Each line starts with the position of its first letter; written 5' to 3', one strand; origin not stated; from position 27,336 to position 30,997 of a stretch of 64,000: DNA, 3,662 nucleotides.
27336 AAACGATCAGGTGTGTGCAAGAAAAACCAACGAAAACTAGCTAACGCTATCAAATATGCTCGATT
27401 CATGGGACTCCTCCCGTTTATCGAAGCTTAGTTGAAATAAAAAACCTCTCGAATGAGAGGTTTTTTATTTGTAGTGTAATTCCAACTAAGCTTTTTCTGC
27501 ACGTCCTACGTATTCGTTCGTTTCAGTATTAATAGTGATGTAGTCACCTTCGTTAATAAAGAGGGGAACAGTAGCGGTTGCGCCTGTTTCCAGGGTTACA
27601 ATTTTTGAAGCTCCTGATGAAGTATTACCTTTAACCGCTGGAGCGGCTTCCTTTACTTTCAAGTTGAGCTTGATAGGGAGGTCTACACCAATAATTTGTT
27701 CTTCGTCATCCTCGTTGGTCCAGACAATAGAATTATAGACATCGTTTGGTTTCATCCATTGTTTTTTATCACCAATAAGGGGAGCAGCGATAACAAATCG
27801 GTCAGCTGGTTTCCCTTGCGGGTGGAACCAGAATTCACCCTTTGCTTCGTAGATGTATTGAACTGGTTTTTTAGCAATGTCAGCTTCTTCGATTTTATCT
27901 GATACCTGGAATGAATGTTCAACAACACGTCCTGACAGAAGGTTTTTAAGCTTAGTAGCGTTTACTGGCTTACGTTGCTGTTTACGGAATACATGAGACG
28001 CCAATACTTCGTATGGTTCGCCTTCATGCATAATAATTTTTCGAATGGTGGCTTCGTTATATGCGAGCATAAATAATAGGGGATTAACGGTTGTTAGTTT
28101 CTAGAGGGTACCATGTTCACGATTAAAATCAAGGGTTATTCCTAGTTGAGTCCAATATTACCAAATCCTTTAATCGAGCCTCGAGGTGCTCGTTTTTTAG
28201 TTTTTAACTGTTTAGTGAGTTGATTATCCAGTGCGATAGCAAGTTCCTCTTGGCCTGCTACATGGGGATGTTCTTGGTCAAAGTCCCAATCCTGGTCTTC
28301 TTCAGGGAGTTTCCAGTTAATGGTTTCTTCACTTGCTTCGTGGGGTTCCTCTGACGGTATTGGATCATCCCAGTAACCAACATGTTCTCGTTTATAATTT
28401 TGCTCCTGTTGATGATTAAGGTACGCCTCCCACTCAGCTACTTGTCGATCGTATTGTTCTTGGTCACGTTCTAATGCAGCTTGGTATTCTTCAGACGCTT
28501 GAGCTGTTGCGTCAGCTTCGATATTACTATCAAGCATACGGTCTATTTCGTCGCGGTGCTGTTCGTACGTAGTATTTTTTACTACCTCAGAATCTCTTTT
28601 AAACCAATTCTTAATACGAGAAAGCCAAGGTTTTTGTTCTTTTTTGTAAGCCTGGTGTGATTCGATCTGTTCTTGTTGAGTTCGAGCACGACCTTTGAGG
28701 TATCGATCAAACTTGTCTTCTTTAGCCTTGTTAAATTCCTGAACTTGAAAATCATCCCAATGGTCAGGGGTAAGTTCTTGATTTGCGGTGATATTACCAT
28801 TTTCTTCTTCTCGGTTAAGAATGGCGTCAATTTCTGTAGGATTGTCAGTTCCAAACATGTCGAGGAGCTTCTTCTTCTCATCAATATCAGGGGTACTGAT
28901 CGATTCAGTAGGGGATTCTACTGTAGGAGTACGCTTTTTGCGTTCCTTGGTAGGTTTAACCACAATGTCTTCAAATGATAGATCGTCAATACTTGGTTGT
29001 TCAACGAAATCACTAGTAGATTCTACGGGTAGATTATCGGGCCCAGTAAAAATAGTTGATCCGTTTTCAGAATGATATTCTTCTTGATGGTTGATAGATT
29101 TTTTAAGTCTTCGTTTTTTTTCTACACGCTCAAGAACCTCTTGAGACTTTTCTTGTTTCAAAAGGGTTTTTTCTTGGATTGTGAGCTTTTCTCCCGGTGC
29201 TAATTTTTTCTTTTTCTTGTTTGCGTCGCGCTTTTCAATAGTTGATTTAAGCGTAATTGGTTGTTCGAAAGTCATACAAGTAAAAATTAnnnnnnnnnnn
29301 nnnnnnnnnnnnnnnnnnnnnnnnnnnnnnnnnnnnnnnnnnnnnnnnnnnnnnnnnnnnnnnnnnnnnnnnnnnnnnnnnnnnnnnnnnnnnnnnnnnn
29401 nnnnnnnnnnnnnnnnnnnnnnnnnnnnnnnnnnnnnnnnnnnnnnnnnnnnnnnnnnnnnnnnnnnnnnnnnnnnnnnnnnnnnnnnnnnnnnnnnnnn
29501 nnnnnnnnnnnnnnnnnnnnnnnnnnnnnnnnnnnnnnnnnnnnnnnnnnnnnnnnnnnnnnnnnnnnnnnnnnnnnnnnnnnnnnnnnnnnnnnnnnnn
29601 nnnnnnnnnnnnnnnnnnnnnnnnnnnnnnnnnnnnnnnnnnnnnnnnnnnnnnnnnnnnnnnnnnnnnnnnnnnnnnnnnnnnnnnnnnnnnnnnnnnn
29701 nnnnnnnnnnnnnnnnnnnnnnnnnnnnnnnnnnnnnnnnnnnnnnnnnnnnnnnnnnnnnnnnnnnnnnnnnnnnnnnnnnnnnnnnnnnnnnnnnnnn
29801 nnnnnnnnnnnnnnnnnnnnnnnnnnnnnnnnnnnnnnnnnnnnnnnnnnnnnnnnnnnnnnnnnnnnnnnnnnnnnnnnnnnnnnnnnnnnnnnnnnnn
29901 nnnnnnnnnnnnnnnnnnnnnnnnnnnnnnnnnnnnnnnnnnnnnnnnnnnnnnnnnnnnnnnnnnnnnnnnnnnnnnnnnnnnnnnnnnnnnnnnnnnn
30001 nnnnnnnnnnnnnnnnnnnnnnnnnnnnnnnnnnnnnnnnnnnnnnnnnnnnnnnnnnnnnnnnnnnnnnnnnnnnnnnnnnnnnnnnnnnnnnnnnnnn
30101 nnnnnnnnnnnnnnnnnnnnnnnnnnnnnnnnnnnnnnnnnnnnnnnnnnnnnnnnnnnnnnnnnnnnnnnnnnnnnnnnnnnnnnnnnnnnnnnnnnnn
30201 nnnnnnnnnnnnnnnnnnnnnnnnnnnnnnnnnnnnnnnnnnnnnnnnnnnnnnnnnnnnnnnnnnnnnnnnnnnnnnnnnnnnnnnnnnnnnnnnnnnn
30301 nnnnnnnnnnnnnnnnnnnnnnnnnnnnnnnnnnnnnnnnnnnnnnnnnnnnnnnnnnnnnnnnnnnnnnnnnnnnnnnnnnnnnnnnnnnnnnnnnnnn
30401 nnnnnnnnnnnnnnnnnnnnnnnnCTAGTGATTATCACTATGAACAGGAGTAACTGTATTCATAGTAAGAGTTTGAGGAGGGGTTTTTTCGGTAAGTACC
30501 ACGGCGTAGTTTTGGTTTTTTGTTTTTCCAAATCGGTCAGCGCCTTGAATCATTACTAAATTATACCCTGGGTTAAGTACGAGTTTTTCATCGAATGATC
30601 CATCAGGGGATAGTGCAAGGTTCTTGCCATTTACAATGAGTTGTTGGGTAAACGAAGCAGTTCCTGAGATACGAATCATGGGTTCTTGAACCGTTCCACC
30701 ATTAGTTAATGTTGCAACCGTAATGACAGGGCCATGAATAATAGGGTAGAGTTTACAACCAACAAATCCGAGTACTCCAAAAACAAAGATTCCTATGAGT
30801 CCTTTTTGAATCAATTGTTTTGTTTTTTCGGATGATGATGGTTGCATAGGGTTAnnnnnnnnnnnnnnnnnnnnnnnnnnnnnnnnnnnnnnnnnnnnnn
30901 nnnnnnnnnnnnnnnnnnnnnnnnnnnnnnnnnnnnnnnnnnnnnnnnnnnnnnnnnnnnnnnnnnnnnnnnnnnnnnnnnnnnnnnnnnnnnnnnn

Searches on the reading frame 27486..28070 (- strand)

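Call 7: search_protein_families(library=pfam, proteins=[window:27486-28070:-], max_evalue=0.001)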
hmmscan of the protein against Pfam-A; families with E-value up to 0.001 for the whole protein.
window:27486-28070:- (194 aa): 2 families
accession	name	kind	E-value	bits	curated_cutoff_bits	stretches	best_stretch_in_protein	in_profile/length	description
PF09285.17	Elong-fact-P_C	-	2.1e-22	79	25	1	136-190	2-56/56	Elongation factor P, C-terminal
PF08207.18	EFP_N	-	1.1e-07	32.1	23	1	12-60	10-58/58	Elongation factor P (EF-P) KOW-like domain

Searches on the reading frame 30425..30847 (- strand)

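Call 7: search_protein_families(library=pfam, proteins=[window:30425-30847:-], max_evalue=0.001)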
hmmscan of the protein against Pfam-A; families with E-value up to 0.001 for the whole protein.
window:30425-30847:- (140 aa): 1 family
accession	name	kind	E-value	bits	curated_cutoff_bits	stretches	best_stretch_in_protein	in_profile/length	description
PF09136.16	Glucodextran_B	-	3.6e-07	30.5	27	1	40-118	1-81/83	Glucodextranase, domain B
